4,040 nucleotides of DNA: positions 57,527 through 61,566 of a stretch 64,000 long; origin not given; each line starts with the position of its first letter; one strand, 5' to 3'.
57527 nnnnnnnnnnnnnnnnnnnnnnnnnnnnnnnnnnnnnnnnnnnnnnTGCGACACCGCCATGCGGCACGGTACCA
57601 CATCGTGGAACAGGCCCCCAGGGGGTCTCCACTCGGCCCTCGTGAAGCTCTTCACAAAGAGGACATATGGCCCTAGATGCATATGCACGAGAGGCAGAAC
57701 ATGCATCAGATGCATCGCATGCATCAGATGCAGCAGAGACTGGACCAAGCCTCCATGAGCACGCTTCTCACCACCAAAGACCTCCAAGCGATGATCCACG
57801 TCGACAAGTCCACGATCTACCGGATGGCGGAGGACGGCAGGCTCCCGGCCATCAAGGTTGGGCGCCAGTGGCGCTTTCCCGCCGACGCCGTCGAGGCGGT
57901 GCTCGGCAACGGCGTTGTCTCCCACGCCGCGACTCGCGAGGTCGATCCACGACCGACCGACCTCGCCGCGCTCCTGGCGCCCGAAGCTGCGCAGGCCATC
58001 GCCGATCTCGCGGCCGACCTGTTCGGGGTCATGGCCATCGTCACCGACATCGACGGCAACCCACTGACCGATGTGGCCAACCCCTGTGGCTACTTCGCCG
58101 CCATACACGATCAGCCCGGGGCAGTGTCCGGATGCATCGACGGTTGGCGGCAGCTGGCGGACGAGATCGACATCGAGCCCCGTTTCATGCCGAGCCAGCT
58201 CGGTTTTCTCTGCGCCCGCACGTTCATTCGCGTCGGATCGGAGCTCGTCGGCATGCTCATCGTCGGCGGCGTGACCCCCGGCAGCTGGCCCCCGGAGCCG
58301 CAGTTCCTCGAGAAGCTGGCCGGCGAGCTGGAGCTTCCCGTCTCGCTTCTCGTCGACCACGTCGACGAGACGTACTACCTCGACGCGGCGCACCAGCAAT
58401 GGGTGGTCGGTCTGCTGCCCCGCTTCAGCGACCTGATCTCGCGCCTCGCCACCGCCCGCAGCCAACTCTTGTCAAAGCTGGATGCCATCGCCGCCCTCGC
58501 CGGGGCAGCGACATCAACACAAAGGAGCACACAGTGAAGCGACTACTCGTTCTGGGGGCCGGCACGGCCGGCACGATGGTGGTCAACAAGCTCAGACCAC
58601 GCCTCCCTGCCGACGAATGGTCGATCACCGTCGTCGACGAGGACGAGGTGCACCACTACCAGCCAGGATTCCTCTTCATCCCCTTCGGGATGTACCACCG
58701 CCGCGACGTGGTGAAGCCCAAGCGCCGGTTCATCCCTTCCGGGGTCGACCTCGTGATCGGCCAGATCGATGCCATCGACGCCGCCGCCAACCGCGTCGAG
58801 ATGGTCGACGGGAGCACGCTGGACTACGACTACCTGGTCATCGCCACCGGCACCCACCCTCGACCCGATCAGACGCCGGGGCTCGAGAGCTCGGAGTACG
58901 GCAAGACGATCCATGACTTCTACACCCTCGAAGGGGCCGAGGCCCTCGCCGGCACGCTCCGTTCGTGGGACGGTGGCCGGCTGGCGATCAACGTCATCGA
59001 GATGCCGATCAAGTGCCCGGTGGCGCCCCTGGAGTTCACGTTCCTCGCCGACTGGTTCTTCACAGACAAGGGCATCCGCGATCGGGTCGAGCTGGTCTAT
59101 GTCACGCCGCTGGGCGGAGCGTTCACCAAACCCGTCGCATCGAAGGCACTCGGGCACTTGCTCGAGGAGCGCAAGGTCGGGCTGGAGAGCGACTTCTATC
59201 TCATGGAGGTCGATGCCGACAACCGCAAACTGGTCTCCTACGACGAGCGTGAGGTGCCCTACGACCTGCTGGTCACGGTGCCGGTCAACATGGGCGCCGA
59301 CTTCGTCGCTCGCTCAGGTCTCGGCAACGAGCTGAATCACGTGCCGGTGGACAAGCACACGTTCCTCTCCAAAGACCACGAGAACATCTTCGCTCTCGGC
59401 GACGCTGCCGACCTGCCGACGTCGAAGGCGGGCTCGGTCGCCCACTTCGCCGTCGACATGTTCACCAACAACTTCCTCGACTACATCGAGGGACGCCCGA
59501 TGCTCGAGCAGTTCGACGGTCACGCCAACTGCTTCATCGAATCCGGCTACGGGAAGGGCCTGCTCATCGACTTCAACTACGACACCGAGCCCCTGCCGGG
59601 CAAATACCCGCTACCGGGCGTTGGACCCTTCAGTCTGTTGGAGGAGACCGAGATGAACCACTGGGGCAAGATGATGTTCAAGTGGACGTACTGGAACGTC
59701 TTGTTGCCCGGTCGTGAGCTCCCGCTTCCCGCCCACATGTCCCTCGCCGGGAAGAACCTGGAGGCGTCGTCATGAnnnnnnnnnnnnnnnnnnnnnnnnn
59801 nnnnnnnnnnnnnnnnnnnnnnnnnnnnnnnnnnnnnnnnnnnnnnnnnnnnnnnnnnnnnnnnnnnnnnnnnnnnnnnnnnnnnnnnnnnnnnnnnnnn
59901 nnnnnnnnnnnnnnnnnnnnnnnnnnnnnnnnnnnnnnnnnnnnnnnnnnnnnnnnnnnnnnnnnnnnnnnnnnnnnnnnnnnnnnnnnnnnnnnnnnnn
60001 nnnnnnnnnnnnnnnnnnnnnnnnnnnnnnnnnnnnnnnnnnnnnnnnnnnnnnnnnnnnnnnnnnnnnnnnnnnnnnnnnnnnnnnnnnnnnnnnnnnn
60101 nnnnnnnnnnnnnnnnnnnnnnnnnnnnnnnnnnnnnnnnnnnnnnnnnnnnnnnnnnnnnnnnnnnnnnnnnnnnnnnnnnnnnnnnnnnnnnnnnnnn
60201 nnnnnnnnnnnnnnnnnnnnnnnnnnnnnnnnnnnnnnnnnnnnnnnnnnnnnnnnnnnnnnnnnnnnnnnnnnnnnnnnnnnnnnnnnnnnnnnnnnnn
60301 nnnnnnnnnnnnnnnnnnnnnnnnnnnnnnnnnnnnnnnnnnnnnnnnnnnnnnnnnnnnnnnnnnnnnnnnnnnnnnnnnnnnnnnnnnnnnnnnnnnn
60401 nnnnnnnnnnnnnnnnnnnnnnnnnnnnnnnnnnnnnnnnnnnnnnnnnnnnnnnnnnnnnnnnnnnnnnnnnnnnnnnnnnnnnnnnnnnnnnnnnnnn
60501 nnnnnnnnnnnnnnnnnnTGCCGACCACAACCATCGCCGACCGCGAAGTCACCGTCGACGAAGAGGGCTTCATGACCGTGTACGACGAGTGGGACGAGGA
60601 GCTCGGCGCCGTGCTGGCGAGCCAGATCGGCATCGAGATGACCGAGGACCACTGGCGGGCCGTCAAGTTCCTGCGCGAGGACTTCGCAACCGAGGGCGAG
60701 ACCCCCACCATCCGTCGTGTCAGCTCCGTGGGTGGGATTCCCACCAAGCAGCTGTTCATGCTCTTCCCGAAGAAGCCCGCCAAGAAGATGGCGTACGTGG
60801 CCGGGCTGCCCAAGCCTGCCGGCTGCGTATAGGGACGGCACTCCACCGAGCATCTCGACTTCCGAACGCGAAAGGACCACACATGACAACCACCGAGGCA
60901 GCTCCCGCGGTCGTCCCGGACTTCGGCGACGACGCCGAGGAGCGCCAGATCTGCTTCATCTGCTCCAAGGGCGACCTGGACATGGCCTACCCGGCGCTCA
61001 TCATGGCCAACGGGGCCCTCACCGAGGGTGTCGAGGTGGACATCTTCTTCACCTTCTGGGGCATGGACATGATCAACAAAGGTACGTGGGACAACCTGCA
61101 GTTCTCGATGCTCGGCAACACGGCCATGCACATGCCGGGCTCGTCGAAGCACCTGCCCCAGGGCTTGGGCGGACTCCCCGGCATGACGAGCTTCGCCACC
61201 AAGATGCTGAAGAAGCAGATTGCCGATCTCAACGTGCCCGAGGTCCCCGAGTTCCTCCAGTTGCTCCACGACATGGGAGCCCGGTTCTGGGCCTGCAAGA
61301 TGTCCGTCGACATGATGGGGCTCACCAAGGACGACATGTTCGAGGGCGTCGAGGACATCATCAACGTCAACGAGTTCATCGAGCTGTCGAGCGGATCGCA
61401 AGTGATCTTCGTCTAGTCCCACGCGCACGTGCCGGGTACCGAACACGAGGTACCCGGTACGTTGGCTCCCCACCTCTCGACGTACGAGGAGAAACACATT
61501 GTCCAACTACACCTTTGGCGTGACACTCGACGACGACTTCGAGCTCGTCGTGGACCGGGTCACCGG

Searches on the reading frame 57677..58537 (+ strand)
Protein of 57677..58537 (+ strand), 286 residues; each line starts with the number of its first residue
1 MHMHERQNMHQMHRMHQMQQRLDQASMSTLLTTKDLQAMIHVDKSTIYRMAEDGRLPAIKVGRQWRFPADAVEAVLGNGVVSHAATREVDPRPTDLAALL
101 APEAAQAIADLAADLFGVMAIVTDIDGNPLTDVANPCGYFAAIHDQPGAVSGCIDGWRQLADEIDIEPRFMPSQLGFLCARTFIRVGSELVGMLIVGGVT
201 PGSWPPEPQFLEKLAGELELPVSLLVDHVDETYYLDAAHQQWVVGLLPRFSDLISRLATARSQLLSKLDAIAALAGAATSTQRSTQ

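Call 9: search_protein_families(library=pfam, proteins=[window:57677-58537:+])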
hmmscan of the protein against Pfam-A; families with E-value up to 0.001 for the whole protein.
window:57677-58537:+ (286 aa): 2 families
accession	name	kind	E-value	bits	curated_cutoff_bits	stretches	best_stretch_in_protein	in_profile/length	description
PF12728.13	HTH_17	-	1.1e-13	51.7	27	1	30-76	1-47/51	Helix-turn-helix domain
PF10114.15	PocR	-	3.3e-12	46.9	23.9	1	102-257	5-160/162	Sensory domain found in PocR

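Call 42: search_protein_families(library=ncbifam, proteins=[window:57755-58537:+])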
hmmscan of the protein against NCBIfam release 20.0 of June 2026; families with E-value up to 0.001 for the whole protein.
window:57755-58537:+ (260 aa): 3 families
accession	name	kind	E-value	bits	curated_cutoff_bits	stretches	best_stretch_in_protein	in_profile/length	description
TIGR01764.1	excise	domain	4.6e-11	42.9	28.8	1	5-48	2-45/49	excisionase family DNA-binding protein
NF047737.1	antiphage_MADS1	equivalog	1.5e-10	41.1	80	1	4-47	3-46/49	methylation-associated defense system helix-turn-helix domain-containing protein MAD1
NF033787.1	HTH_BldC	subfamily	0.00018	21.3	77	1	4-49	2-48/49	BldC family transcriptional regulator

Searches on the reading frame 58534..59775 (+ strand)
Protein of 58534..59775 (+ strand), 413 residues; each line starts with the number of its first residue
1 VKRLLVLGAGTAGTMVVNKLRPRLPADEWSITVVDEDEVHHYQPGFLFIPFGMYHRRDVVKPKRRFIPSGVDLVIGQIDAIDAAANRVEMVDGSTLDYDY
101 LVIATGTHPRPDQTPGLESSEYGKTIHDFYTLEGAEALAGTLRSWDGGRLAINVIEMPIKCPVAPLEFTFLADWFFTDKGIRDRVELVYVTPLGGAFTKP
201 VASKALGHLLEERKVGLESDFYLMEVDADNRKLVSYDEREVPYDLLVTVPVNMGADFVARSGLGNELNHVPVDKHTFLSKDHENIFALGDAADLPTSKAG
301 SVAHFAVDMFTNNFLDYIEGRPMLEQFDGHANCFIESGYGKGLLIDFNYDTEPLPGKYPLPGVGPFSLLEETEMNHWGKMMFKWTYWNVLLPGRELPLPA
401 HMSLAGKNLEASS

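Call 51: search_protein_families(library=ncbifam, proteins=[window:58534-59775:+])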
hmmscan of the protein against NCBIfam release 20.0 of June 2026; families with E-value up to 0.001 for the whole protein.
window:58534-59775:+ (413 aa): 11 families
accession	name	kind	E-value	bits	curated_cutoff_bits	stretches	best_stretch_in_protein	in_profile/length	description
NF049943.1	SQR_III_seleno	exception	2.2e-192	639.4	525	1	2-408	1-406/406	type III sulfide quinone reductase, selenoprotein subtype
TIGR03169.1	Nterm_to_SelD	hypoth_equivalog_domain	1.5e-15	57.4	310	1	5-323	3-316/365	pyridine nucleotide-disulfide oxidoreductase family protein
NF045765.1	PhenlGlyoxDHPadH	equivalog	1.2e-08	34.3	475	1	4-138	5-136/416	NADH-dependent phenylglyoxylate dehydrogenase subunit epsilon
NF042949.2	3PPDioc_HcaD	equivalog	2e-08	33.4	450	1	2-143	2-140/386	3-phenylpropionate/cinnamic acid dioxygenase ferredoxin--NAD(+) reductase subunit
NF041682.1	ant_diox_AndAa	equivalog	3.7e-06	25.9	650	1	55-139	58-139/406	anthranilate 1,2-dioxygenase system ferredoxin--NAD(+) reductase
NF003437.0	PRK04965.1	equivalog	3.5e-05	23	392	0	3-109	4-111/378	NADH:flavorubredoxin reductase NorW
TIGR02374.1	nitri_red_nirB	equivalog_domain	6.3e-05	21.6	578.35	1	4-139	1-134/794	nitrite reductase large subunit NirB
NF011565.0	PRK14989.1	subfamily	9.5e-05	20.6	883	1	3-133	5-139/847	nitrite reductase large subunit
NF007123.0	PRK09564.1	equivalog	0.00013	20.8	458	0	2-109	1-115/444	CoA-disulfide reductase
TIGR03385.1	CoA_CoA_reduc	equivalog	0.00055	18.8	578.8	0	3-119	1-125/439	CoA-disulfide reductase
NF004991.0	PRK06370.1-3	subfamily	0.001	17.7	620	0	65-123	134-190/509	FAD-containing oxidoreductase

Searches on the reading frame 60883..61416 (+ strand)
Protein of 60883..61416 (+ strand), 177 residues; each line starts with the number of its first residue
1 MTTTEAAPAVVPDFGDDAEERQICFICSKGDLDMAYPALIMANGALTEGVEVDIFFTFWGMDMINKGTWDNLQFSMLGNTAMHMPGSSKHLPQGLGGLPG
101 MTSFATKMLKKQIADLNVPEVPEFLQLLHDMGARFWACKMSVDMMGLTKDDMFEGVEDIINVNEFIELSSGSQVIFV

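Call 73: search_protein_families(library=pfam, proteins=[window:60883-61416:+])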
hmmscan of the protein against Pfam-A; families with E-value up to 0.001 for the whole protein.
window:60883-61416:+ (177 aa): 2 families
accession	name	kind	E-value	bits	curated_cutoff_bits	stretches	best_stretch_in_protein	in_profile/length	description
PF13686.11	DrsE_2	-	2.8e-36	125.3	25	1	21-173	3-152/156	DsrE/DsrF/DrsH-like family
PF02635.20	DsrE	-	1.8e-09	38.2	22.7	1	108-167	45-105/116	DsrE/DsrF-like family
